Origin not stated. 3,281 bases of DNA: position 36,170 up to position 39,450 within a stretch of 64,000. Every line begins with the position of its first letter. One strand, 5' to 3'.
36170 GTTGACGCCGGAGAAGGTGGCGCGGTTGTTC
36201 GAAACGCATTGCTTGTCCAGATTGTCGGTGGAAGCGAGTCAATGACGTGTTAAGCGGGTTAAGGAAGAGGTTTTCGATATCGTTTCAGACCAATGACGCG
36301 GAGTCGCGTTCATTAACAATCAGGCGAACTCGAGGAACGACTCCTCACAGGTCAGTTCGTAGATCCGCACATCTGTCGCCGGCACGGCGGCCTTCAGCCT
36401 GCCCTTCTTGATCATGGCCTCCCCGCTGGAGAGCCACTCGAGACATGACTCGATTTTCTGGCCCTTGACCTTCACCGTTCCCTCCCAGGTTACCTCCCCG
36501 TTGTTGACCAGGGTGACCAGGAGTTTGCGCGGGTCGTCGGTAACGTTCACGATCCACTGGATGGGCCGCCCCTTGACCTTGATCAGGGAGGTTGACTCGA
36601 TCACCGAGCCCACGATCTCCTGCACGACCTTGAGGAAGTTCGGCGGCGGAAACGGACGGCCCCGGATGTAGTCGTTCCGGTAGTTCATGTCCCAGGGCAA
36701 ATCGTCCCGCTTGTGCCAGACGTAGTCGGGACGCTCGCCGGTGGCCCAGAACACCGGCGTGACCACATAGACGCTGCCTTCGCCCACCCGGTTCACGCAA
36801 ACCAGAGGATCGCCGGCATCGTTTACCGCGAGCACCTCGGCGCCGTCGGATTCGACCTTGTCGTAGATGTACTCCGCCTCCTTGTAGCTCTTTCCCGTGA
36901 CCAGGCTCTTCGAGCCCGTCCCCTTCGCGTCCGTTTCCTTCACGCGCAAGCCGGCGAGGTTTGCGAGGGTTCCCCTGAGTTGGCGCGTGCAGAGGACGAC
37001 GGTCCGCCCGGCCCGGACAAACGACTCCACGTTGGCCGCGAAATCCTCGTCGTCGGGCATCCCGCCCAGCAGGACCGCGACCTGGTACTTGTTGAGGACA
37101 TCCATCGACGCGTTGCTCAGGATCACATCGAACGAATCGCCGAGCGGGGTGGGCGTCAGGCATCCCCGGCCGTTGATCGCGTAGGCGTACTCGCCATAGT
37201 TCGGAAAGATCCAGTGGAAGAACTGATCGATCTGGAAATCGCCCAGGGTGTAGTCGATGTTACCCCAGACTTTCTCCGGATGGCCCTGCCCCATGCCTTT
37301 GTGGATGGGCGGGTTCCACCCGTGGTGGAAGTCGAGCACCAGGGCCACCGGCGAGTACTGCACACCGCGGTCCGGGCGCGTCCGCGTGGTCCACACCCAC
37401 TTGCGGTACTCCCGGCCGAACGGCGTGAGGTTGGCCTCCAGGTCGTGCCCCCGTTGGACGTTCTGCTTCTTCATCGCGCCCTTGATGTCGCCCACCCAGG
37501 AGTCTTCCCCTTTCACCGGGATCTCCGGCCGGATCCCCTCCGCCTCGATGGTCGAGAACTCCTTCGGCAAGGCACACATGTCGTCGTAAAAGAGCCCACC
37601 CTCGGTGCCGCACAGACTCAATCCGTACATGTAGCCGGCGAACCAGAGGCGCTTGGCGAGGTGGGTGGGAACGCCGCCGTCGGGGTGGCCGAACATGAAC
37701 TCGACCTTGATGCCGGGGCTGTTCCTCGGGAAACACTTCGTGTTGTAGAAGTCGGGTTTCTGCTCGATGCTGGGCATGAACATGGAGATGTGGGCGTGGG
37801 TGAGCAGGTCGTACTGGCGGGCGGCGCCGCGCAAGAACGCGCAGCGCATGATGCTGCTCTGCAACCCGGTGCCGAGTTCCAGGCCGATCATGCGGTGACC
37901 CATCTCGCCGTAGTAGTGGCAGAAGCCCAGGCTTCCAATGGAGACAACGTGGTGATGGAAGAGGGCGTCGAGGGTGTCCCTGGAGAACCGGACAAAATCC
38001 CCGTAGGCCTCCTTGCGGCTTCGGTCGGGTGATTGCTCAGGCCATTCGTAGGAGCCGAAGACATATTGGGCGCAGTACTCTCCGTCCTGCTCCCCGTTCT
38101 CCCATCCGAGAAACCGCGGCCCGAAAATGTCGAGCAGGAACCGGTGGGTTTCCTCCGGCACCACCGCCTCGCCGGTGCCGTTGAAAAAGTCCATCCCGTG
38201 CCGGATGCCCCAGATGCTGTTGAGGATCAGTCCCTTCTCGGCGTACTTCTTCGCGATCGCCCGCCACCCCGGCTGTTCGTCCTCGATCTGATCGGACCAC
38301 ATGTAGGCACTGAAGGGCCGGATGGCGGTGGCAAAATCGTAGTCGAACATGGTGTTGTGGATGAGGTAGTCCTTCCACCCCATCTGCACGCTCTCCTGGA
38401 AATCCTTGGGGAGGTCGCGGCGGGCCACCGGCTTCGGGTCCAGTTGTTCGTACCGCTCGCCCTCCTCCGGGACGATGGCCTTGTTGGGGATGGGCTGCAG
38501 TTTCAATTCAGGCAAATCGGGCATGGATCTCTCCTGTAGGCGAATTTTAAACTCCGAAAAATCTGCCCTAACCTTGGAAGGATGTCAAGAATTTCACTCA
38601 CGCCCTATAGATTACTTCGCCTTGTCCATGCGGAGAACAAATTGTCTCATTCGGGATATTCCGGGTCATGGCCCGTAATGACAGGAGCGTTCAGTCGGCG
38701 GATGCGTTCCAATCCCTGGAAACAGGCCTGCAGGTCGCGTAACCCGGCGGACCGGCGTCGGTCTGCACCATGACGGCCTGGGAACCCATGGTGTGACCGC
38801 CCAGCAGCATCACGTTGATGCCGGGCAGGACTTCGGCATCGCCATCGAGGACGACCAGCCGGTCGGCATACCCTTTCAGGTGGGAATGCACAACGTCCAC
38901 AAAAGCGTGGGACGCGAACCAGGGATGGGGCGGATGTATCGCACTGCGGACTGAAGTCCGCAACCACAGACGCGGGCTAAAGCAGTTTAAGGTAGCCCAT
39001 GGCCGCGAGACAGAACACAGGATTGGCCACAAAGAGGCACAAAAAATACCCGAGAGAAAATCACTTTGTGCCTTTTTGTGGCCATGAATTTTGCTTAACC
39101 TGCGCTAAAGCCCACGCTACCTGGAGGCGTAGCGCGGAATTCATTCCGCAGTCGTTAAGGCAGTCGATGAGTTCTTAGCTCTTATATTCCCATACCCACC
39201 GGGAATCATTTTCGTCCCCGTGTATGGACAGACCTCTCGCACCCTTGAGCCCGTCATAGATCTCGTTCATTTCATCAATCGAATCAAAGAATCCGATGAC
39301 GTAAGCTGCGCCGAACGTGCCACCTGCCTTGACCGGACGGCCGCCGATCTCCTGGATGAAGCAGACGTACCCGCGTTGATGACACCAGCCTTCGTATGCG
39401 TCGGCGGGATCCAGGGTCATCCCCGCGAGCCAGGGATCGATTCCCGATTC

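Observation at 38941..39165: Hairpin-terminated MITE-like element at pseudogene breakpoints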

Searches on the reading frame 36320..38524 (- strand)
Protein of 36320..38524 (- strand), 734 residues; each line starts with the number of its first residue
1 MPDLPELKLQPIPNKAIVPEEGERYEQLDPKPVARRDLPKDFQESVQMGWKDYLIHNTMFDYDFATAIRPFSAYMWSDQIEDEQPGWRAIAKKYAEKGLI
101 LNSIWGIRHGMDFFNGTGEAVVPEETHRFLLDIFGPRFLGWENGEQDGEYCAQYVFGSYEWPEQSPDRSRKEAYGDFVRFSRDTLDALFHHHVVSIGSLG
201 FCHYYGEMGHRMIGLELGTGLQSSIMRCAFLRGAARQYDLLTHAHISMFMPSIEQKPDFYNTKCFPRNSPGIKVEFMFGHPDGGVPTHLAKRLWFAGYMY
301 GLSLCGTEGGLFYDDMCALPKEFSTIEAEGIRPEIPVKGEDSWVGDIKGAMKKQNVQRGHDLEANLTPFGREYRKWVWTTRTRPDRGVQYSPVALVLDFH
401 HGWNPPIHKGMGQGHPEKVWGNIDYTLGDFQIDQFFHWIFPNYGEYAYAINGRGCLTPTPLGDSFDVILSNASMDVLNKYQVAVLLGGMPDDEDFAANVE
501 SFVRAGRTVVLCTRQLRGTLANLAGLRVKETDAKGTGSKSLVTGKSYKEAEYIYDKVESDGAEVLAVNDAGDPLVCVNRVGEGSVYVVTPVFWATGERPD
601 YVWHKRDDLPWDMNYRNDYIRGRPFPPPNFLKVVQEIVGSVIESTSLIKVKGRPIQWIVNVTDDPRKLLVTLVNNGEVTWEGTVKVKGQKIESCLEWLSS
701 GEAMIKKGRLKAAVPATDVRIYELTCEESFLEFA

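Call 29: search_protein_families(library=pfam, proteins=[window:36320-38524:-], max_evalue=0.01)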
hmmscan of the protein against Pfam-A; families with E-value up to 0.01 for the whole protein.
window:36320-38524:- (734 aa): 1 family
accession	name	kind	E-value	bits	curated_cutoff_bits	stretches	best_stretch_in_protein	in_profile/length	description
PF08532.16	Glyco_hydro_42M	-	2.5e-06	27.6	25.8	1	511-588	102-184/207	Beta-galactosidase trimerisation domain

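Call 72: find_homologous_proteins(query=window:36320-38524:-, max_evalue=1e-100)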
Query window:36320-38524:- (734 aa): 11 proteins with E <= 1e-100 among 4602 candidates.
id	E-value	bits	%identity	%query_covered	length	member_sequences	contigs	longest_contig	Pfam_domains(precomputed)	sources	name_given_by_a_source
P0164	0.0e+0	1763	100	100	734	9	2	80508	PF08532.17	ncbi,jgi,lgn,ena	-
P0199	0.0e+0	1403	79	100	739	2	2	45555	PF08532.17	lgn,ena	-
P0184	0.0e+0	1354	75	100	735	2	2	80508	-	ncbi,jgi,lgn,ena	-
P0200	0.0e+0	1352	75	100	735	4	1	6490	PF08532.17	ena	-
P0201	0.0e+0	1347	75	100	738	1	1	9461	-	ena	-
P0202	0.0e+0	1346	74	100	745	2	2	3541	-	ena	-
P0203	0.0e+0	1150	66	100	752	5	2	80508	-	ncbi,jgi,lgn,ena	-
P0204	0.0e+0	1056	61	100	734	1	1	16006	-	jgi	-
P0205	0.0e+0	1025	60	99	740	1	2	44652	-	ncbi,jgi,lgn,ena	-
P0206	8.3e-291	985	59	100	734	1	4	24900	-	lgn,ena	-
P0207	1.3e-106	376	35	99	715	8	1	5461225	-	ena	-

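Call 73: find_encoding_contigs(protein=P0199, flank=10000, max_places=4)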
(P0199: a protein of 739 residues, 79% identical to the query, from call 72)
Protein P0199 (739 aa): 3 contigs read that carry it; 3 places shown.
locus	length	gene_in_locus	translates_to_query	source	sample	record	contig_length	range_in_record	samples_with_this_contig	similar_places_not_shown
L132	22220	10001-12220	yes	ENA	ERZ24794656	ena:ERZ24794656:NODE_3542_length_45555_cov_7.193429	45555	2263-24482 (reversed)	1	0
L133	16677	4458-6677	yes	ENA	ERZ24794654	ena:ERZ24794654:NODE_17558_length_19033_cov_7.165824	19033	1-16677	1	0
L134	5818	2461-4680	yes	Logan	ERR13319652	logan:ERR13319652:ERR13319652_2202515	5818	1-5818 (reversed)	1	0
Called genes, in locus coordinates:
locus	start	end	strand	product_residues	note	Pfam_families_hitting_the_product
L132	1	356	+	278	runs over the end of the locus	PF00528:BPD_transp_1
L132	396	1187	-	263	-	PF01261:AP_endonuc_2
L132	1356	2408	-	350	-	PF01408:GFO_IDH_MocA, PF02894:GFO_IDH_MocA_C (weak)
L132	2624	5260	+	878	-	PF19773:DUF6259 (faint)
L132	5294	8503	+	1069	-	PF19773:DUF6259 (weak)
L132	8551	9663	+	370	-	PF01208:URO-D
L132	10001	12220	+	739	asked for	PF08532:Glyco_hydro_42M (faint)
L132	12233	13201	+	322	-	PF00294:PfkB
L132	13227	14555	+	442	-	-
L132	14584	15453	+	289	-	PF01116:F_bP_aldolase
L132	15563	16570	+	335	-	PF00107:ADH_zinc_N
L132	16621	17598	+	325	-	PF08240:ADH_N, PF00107:ADH_zinc_N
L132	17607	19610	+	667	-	PF03663:Glyco_hydro_76 (faint), PF07944:Beta-AFase-like_GH127_cat (faint)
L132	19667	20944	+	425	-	PF01120:Alpha_L_fucos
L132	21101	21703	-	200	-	-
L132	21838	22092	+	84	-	-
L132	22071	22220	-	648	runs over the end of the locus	PF16126:DUF4838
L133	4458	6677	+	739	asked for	PF08532:Glyco_hydro_42M (faint)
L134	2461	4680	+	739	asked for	PF08532:Glyco_hydro_42M (faint)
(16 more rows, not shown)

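Call 74: find_encoding_contigs(protein=P0205, flank=10000, max_places=4)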
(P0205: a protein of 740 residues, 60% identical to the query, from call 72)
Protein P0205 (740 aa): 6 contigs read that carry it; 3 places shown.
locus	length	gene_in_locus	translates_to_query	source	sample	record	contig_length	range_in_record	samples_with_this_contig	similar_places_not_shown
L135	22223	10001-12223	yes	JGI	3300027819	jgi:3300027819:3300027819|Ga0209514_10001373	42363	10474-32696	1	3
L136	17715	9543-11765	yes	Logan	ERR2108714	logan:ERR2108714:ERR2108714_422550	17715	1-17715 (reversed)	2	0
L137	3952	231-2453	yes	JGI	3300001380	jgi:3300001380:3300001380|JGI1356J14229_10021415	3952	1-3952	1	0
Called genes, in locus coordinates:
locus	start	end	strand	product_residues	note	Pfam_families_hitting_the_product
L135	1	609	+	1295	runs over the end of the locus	PF13385:Laminin_G_3, PF19773:DUF6259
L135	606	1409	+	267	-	PF01261:AP_endonuc_2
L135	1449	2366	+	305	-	PF00795:CN_hydrolase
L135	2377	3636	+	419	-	-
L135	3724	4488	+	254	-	PF06452:CBM9_1 (faint)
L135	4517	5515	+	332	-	PF01408:GFO_IDH_MocA, PF03447:NAD_binding_3 (weak), PF02894:GFO_IDH_MocA_C, PF22725:GFO_IDH_MocA_C3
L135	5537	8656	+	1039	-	PF17132:Glyco_hydro_106, PF02837:Glyco_hydro_2_N (weak), PF22666:Glyco_hydro_2_N2 (weak)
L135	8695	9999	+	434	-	PF01547:SBP_bac_1, PF13416:SBP_bac_8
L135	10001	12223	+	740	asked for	-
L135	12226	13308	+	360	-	PF01208:URO-D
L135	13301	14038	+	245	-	PF00753:Lactamase_B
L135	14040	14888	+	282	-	PF13292:DXP_synthase_N, PF00456:Transketolase_N, PF00676:E1_dh (weak), PF02775:TPP_enzyme_C (faint)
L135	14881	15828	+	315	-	PF02779:Transket_pyr, PF02780:Transketolase_C, PF22613:Transketolase_C_1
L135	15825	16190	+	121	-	PF16867:DMSP_lyase (weak), PF00190:Cupin_1 (weak), PF02311:AraC_binding, PF07883:Cupin_2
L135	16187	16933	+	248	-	PF00106:adh_short, PF08659:KR, PF13561:adh_short_C2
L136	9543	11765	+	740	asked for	-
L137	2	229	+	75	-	?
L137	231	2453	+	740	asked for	-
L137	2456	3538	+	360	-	PF01208:URO-D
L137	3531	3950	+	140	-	?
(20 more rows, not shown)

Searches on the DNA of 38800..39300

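Call 9: search_rna_families(source=window, start=38800, end=39300, threshold=evalue, max_evalue=10)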
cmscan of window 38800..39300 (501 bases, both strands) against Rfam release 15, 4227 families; matches with E-value up to 10: 9.
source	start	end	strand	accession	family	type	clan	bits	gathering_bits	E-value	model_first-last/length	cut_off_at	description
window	39039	39138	-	RF02837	anti-hemB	Gene; sRNA;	-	20.6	49.5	0.018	1-81/81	no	Burkholderia RNA 7 (anti-hemB)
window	39024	39084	-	RF03560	mir-3926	Gene; miRNA;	-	20.5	82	0.35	6-58/63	no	mir-3926 microRNA precursor family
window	39022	39084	-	RF04118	MIR9481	Gene; miRNA;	-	16.6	130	1.2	1-135/135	no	MIR9481 microRNA precursor family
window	39003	39107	-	RF03598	MIR6024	Gene; miRNA;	-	16.5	72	1.8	1-99/99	no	MIR6024 microRNA precursor family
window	39024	39083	-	RF00674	mir-187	Gene; miRNA;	-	14.5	58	3.1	15-71/81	no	mir-187 microRNA precursor family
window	39023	39085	-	RF04125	MIR9408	Gene; miRNA;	-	14.2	90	8.5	1-117/117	no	MIR9408 microRNA precursor family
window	39227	39245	-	RF01382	HIV-1_SL4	Cis-reg;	-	13.9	31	5.8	1-20/20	no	HIV-1 stem-loop 4 packaging signal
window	39061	39128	+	RF01841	veev_FSE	Cis-reg; frameshift_element;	-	13.5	55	8.9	1-71/71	no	venezuelan equine encephalitis virus ribosomal frameshift element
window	38802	38838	-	RF00223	IRES_Bip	Cis-reg; IRES;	-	7.2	40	5.3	1-263/263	no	bip internal ribosome entry site (IRES)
